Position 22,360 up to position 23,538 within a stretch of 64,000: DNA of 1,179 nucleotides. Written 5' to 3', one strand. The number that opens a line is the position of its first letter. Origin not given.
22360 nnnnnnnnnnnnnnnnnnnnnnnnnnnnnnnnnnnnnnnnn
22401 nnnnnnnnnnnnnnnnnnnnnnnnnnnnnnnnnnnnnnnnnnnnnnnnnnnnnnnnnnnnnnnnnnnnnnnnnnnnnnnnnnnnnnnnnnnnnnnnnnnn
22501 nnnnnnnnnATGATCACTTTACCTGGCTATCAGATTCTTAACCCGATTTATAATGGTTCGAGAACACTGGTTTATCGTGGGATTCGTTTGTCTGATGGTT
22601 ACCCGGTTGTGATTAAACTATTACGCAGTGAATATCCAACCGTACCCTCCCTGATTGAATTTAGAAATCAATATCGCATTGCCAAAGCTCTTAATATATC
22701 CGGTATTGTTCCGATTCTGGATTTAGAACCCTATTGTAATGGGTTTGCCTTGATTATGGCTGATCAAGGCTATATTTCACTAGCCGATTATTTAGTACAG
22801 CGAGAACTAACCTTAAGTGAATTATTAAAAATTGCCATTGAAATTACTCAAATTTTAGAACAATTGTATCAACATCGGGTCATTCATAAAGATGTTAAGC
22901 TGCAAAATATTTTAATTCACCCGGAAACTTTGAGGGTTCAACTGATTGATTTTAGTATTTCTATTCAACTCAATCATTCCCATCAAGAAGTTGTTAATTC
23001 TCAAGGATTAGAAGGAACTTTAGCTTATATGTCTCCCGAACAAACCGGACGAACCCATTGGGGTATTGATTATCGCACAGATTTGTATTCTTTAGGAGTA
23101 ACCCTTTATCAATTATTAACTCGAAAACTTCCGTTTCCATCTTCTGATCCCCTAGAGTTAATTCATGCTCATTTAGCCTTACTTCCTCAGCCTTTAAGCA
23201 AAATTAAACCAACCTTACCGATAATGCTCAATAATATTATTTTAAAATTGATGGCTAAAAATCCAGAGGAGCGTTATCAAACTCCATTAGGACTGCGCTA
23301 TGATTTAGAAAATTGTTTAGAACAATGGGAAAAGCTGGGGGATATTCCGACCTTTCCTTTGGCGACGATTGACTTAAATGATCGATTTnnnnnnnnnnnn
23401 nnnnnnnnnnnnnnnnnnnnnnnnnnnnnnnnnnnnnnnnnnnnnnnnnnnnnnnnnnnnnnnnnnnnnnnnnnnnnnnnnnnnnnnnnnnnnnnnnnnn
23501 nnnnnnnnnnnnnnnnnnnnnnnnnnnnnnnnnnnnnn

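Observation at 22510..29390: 2108-aa Ser/Thr kinase / STAND-like NTPase / TPR / GAF / PAS / nucleotidyl-cyclase protein followed 14 bp later by gpt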

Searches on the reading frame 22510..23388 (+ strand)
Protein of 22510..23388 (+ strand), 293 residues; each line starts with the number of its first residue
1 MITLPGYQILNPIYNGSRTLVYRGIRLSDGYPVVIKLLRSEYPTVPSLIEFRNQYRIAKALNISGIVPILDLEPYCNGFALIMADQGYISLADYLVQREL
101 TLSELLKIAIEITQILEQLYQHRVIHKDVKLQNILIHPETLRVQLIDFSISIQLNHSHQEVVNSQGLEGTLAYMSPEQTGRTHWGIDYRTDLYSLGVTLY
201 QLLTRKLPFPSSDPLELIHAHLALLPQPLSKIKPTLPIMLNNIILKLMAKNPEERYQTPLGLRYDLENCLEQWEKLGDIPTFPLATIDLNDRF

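Call 30: search_solved_structures(query=window:22510-23388:+, show_alignments=3, max_evalue=1e-10)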
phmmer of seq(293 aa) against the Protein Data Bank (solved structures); distinct sequences matched with E-value up to 1e-10: 266 (the best 60 are shown).
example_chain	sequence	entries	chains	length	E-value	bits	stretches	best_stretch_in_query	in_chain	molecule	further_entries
3f69_A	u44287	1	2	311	7.2e-31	110.9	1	17-267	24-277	Serine/threonine-protein kinase pknB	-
3ori_A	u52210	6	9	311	2.6e-30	109.1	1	17-267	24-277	Serine/threonine protein kinase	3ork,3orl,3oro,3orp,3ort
6i2p_A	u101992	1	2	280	6.5e-30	107.7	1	21-266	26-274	Serine/threonine-protein kinase PknB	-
6b2p_A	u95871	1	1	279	9.5e-30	107.2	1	23-266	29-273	Serine/threonine-protein kinase PknB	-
5u94_A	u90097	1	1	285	9.8e-30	107.1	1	23-267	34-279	Serine/threonine-protein kinase PknB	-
1mru_A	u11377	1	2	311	1.1e-29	107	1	23-267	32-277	Probable serine/threonine-protein kinase pknB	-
1o6y_A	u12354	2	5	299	1.2e-29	106.9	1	23-266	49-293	SERINE/THREONINE-PROTEIN KINASE PKNB | Probable serine/threonine-protein kinase pknB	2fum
3f61_A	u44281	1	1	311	1.3e-29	106.8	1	17-267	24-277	Serine/threonine-protein kinase pknB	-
3orm_A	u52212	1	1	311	6e-29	104.6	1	23-267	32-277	Serine/threonine protein kinase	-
9ruj_A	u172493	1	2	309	6.7e-22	81.4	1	7-270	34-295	Serine/threonine-protein kinase StkP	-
9ruk_A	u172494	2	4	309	1.1e-21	80.7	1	7-270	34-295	Serine/threonine-protein kinase StkP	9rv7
9ru3_A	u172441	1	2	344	1.5e-21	80.3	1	7-270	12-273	Serine/threonine-protein kinase StkP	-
4eqm_A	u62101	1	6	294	4.8e-21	78.6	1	7-272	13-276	Protein kinase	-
9ymt_A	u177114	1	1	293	4.8e-21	78.6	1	7-272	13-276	Serine/Threonine Kinase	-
2h34_A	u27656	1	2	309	7.3e-20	74.8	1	50-258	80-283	Serine/threonine-protein kinase pknE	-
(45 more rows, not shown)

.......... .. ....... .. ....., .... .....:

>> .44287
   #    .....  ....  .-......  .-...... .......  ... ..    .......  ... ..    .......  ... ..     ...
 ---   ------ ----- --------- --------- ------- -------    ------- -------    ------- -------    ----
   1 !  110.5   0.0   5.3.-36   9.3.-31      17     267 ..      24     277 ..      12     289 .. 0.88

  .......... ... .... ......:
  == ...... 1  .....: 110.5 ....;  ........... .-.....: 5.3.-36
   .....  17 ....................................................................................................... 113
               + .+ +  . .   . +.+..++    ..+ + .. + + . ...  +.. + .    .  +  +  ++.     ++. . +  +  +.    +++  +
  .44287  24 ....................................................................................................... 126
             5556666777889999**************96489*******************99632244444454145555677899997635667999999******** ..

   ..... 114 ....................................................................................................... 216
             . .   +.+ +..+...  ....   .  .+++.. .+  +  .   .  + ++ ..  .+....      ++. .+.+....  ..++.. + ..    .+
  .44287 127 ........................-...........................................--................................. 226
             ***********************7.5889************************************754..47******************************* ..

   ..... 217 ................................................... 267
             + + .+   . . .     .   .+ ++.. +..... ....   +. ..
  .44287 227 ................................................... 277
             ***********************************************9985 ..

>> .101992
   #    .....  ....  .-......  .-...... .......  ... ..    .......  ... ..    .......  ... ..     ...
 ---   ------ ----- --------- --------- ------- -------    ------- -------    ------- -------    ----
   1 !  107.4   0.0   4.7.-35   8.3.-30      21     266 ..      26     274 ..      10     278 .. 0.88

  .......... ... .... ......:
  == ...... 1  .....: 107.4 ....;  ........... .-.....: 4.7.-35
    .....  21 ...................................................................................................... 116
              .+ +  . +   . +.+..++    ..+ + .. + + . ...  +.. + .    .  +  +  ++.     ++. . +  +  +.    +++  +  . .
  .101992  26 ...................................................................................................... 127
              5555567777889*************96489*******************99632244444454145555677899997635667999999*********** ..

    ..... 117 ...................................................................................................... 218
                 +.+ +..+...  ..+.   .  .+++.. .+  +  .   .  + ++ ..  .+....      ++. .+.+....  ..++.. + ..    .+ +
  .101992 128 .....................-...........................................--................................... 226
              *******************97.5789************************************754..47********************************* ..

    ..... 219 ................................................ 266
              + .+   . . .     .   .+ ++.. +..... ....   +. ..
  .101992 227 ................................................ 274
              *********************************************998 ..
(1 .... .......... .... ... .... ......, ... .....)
